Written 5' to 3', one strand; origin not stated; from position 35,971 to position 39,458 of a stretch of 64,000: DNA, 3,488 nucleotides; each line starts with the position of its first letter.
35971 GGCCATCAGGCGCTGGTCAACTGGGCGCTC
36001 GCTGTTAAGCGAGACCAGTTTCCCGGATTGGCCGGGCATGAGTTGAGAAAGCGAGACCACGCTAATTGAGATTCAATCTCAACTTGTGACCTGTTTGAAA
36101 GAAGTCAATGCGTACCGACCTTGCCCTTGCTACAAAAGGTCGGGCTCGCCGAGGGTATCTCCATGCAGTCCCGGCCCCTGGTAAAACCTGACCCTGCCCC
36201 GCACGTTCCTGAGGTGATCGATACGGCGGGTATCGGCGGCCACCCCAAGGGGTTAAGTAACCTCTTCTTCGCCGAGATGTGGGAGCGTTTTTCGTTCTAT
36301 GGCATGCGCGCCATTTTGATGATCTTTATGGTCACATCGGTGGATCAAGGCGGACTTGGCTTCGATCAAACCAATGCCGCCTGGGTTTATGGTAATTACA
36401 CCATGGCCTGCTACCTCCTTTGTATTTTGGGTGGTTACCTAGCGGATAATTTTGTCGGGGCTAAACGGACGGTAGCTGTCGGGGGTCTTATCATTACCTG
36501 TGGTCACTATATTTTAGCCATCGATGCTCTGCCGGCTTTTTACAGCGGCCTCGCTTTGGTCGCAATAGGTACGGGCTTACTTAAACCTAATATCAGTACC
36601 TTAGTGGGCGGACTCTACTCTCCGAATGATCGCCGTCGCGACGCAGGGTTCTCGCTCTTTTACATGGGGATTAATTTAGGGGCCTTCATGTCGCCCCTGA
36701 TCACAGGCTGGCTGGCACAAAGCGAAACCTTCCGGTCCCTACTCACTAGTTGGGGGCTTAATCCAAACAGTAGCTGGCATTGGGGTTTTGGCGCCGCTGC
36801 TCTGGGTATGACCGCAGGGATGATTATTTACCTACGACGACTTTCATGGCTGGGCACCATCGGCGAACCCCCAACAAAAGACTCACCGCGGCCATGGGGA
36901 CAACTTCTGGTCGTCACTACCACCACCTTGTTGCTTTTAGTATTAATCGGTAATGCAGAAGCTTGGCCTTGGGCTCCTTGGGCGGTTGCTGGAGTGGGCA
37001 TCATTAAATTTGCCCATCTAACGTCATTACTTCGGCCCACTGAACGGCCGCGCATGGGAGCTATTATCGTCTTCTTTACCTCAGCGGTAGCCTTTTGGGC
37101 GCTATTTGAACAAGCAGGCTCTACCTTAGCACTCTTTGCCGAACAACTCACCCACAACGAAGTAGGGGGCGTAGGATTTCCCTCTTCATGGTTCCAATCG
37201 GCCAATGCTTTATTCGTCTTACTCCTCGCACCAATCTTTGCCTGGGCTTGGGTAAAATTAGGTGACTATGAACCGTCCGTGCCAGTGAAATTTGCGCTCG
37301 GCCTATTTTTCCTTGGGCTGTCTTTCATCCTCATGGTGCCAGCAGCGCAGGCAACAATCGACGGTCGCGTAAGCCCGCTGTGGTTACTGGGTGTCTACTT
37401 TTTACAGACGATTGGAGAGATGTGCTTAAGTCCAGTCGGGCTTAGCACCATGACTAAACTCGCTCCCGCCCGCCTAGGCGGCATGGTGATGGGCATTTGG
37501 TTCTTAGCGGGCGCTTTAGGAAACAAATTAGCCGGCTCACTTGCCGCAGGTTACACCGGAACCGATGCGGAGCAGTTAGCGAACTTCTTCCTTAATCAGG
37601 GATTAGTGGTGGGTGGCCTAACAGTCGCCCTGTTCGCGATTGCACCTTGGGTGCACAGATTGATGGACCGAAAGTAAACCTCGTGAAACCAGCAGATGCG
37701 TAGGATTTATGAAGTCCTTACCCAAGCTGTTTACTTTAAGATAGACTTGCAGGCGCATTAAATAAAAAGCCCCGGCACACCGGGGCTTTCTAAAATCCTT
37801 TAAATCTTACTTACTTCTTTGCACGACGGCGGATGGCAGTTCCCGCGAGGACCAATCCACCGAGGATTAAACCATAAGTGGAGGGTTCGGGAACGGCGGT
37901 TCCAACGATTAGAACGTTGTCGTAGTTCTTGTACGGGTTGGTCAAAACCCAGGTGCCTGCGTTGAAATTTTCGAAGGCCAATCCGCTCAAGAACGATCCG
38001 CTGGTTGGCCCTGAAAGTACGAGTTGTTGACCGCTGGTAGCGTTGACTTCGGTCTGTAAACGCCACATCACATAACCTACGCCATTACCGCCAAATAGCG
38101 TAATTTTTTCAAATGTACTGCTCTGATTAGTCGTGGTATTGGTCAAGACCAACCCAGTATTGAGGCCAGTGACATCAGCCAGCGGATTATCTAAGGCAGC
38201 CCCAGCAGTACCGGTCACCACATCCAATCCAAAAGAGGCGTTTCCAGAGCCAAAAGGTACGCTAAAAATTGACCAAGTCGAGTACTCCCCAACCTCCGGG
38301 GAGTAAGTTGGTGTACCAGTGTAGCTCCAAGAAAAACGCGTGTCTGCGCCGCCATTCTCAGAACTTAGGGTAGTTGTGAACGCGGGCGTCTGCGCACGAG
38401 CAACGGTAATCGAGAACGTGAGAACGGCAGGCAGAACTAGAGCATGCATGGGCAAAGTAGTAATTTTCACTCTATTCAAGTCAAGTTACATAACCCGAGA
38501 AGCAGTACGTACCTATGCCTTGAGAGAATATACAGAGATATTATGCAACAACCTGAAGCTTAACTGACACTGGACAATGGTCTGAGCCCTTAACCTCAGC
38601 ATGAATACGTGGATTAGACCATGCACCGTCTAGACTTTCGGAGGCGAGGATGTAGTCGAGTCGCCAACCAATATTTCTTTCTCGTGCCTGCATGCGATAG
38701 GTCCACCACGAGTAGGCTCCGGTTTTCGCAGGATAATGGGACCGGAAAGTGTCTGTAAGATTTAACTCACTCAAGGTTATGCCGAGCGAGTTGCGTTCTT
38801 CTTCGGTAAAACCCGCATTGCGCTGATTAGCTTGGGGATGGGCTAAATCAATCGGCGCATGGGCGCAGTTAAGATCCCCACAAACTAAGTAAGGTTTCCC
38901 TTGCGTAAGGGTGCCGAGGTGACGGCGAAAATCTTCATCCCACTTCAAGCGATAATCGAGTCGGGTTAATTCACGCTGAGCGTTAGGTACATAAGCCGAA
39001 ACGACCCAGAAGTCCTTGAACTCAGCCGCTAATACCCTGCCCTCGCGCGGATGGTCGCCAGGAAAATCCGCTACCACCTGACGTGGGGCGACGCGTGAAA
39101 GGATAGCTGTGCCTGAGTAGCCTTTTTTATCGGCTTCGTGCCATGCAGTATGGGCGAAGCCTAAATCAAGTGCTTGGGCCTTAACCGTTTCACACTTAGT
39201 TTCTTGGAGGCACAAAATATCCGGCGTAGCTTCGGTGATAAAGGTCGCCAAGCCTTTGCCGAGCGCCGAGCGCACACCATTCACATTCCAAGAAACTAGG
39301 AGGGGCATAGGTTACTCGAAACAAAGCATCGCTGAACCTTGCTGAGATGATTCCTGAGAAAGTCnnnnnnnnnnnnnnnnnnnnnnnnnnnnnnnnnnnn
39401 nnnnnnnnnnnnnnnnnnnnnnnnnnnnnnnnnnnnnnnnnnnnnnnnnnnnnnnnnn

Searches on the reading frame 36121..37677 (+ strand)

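Call 5: search_protein_families(library=pfam, proteins=[window:36121-37677:+])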
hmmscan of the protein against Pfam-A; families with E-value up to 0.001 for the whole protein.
window:36121-37677:+ (518 aa): 2 families
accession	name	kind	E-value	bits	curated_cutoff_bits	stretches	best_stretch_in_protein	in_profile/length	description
PF00854.27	PTR2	-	6e-72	243.1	27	1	116-476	2-377/392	POT family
PF07690.21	MFS_1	-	1.2e-21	77.5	33.4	1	57-468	6-343/347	Major Facilitator Superfamily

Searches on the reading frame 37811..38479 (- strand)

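Call 5: search_protein_families(library=pfam, proteins=[window:37811-38479:-])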
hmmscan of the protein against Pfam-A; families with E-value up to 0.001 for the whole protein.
window:37811-38479:- (222 aa): 1 family
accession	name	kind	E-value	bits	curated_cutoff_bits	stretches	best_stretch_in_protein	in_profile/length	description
PF07589.16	PEP-CTERM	-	3e-08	33.9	20.7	1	195-219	1-24/24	PEP-CTERM motif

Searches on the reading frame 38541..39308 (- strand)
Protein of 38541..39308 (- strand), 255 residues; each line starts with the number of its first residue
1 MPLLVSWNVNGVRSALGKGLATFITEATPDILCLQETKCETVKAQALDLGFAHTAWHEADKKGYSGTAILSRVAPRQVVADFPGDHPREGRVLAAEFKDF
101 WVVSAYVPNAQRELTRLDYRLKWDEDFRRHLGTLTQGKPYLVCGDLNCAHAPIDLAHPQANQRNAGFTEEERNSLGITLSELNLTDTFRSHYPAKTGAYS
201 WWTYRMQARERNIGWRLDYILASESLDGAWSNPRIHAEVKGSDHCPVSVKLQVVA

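Call 5: search_protein_families(library=pfam, proteins=[window:38541-39308:-])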
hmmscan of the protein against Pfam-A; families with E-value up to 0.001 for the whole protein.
window:38541-39308:- (255 aa): 2 families
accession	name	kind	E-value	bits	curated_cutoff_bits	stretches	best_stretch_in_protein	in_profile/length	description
PF03372.29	Exo_endo_phos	-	5.3e-33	115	24.5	1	5-244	1-225/225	Endonuclease/Exonuclease/phosphatase family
PF14529.12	Exo_endo_phos_2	-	0.00059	20.1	27.4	0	102-247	3-116/117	Endonuclease-reverse transcriptase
